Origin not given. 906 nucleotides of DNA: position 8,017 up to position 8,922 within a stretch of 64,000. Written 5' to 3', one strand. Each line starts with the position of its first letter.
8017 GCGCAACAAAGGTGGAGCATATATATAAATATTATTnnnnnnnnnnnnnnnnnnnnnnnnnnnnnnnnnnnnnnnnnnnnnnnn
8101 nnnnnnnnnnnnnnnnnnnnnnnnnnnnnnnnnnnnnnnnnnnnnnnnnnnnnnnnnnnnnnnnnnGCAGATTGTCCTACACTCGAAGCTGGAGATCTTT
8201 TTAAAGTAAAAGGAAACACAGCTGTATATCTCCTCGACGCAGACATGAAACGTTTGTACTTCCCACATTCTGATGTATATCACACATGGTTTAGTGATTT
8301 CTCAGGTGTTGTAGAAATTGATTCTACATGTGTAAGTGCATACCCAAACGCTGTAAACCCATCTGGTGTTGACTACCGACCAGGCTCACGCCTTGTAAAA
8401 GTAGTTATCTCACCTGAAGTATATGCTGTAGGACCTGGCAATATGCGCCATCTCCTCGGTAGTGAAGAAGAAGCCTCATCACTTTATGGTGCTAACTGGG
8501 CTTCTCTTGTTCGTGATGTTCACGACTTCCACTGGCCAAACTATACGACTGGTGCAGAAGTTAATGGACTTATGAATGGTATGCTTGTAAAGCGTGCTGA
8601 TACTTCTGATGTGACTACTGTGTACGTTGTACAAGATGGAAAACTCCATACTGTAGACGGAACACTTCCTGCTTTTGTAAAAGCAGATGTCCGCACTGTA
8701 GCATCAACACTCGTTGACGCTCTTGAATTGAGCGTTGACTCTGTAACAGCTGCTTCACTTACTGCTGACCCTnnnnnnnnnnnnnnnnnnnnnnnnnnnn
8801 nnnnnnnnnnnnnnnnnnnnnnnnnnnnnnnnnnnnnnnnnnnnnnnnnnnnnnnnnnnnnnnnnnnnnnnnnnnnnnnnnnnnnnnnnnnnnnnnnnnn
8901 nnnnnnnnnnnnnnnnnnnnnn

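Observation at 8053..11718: Giant low-complexity tandem-repeat surface protein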

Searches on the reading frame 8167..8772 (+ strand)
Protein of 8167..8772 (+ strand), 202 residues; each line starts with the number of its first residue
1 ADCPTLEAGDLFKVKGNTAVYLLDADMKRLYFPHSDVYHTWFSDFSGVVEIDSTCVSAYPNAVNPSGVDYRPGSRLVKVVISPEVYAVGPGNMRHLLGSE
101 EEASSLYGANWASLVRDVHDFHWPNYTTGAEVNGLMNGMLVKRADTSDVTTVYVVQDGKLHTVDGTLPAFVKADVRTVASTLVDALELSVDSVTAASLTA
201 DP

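Call 45: search_solved_structures(query=A3, max_evalue=10)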
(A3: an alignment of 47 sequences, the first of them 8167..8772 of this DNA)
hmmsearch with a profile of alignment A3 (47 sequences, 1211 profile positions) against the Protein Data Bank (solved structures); distinct sequences matched with E-value up to 10: 4.
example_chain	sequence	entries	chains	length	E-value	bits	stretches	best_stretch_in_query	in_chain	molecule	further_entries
7bie_A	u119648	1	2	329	0.00092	20.5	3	757-826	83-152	nvWRAP-T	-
7big_A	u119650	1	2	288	0.0044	18.3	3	757-826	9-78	v13WRAP-T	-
7bid_A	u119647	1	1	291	0.0073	17.6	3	757-826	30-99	v31WRAP-T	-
7bif_A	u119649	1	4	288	0.0075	17.5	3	757-826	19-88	v22WRAP-T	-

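Call 48: predict_structure(alignment_id=A3)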
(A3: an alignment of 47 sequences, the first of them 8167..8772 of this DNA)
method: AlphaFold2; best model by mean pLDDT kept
length: 202 residues; sequences in the alignment: 47
mean_pLDDT: 96.0   pTM: 0.89
mean pLDDT of the five models: 96.0, 95.8, 95.6, 95.2, 95.2
residues with pLDDT >= 90: 191; 70-90: 10; 50-70: 1; < 50: 0
segments of 3 or more residues with pLDDT < 50: none
pLDDT, mean of each block of 10 residues (from residue 1): 92 97 97 96 97 97 91 98 97 97 97 97 95 97 89 98 97 97 98 97 90
secondary structure, 60 per line:
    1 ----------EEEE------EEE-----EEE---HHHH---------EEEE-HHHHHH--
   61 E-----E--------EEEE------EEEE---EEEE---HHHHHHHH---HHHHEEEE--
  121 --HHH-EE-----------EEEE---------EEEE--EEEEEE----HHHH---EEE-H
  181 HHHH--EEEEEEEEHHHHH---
elements in order: E11-14 E21-23 E29-31 H35-38 E48-51 H53-58 E76-79 E86-89 E93-96 H100-107 H111-114 E115-118 E140-143 E153-156 E159-164 H169-172 E176-178 H180-184 E187-194 H195-199

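Call 52: fold_search(model_id=the predicted structure, library=pdb)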
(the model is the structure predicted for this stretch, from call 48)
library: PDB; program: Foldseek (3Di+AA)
matches with E <= 10: 144; with E <= 0.001: 0
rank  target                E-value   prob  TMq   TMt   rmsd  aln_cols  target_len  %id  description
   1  7nps_B1               2.0e-03  0.90  0.23  0.13  22.5       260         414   11  Structure of the periplasmic assembly from the ESX-5 inner membrane complex, C1 model (released 2021-05-26)
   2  7np7_B1               5.1e-03  0.84  0.24  0.11  23.0       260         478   11  Structure of an intact ESX-5 inner membrane complex, Composite C1 model (released 2021-06-02)
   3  7nps_B4               6.4e-03  0.77  0.23  0.13  22.9       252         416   12  Structure of the periplasmic assembly from the ESX-5 inner membrane complex, C1 model (released 2021-05-26)
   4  7np7_B4               1.3e-02  0.66  0.23  0.11  23.0       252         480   12  Structure of an intact ESX-5 inner membrane complex, Composite C1 model (released 2021-06-02)
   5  3x3n                  1.3e-02  0.72  0.24  0.14  22.4       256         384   12  Crystal structure of EccB1 of Mycobacterium tuberculosis in spacegroup P21 (released 2015-12-09)
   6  5cyu                  4.2e-02  0.41  0.25  0.15  24.0       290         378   12  Structure of the soluble domain of EccB1 from the Mycobacterium smegmatis ESX-1 secretion system. (released 2015-08-12)
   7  5ebd                  4.7e-02  0.51  0.24  0.14  21.9       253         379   11  Crystal structure of EccB1 of Mycobacterium tuberculosis in spacegroup P21 (state IV) (released 2016-02-17)
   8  3x3m                  5.8e-02  0.25  0.23  0.13  22.9       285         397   10  Crystal structure of EccB1 of Mycobacterium tuberculosis in spacegroup P212121 (released 2015-12-09)
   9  5ebc                  6.9e-02  0.41  0.24  0.14  21.8       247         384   12  Crystal structure of EccB1 of Mycobacterium tuberculosis in spacegroup P21 (state III) (released 2016-02-17)
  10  4kk7                  1.0e-01  0.25  0.24  0.14  22.8       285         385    9  Structure of EccB1 from the type VII (ESX-1) secretion system of Mycobacterium tuberculosis. (released 2013-06-19)
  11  6sgy_A                1.5e-01  0.28  0.24  0.14  21.0       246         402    9  Structure of EccB3 dimer from the ESX-3 core complex (released 2019-10-09)
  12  9ya3_J                2.3e-01  0.10  0.12  0.11  15.5       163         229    7  Cryo-EM structure of the apical region of subpellicular microtubule (SPMT) from Toxoplasma gondii (8-nm repeat) (released 2025-12-03)
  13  3gr1_A                6.0e-01  0.02  0.10  0.10  17.8       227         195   10  Periplasmic domain of the T3SS inner membrane protein PrgH from S.typhimurium (fragment 170-392) (released 2009-05-19)
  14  8c6j_J                7.1e-01  0.06  0.14  0.10  14.7       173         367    9  Human spliceosomal PM5 C* complex (released 2023-07-12)
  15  6qdv_J                9.4e-01  0.06  0.15  0.11  15.2       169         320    9  Human post-catalytic P complex spliceosome (released 2019-02-20)
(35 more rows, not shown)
